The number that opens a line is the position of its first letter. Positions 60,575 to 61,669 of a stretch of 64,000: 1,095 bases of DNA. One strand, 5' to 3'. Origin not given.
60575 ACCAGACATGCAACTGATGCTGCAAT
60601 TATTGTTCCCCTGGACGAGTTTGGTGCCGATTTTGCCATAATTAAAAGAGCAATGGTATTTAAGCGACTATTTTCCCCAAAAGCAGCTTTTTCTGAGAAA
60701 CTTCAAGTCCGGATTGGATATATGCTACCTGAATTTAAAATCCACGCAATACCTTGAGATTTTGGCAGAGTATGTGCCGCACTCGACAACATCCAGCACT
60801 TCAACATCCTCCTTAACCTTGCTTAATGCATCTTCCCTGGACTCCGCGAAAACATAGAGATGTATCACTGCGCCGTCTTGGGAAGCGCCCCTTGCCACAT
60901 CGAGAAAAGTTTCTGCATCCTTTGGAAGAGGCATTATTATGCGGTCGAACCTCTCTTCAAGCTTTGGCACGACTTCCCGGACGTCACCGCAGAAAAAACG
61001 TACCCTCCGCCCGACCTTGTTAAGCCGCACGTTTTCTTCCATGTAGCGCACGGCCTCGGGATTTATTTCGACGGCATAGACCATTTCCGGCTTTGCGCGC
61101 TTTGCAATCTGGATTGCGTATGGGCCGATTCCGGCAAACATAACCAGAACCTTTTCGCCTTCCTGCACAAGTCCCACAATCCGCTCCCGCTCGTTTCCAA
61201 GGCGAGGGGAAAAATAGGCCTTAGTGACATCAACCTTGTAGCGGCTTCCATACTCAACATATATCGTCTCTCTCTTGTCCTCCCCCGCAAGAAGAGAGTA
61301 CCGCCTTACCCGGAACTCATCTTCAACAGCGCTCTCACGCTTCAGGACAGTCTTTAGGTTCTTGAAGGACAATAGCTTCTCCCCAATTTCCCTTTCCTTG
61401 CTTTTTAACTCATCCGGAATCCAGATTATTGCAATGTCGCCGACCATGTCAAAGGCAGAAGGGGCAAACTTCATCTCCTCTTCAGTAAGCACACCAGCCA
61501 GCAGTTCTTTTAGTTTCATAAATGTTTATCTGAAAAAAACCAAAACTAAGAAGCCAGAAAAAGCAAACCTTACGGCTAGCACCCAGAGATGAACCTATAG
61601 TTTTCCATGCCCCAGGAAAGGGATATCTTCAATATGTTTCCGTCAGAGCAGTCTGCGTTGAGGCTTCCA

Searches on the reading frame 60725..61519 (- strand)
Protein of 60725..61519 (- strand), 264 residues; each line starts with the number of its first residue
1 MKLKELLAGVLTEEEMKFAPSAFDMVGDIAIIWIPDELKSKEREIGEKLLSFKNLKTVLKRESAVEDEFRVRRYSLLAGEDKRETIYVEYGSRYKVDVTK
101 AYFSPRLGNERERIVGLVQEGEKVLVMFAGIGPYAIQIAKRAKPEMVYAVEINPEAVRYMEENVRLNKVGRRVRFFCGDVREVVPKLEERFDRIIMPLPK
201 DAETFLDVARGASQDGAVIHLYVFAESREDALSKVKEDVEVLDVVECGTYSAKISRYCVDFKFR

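Call 81: search_protein_families(library=pfam, proteins=[window:60725-61519:-], max_evalue=0.0001)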
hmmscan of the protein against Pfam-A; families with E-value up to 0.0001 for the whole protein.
window:60725-61519:- (264 aa): 7 families
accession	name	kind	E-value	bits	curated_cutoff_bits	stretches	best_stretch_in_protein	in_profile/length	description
PF02475.24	TRM5-TYW2_MTfase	-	8.3e-53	179.1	28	1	85-236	1-153/164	TRM5/TYW2 methyltransferase domain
PF25133.1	TYW2_N_2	-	3.2e-22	78.9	27.7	1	3-81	1-78/79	TYW2 N-terminal domain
PF13649.12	Methyltransf_25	-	1.5e-07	32.4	27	1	125-196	2-70/97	Methyltransferase domain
PF13847.12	Methyltransf_31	-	2.5e-07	30.9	27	1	120-196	3-80/145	Methyltransferase domain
PF05175.20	MTS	-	1.5e-06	28.4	23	1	120-196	31-104/170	Methyltransferase small domain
PF09445.16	Methyltransf_15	-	2.8e-06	27.4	22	1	123-189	3-67/165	RNA cap guanine-N2 methyltransferase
PF02005.22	TRM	-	1.6e-05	24.8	27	1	110-216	50-146/376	N2,N2-dimethylguanosine tRNA methyltransferase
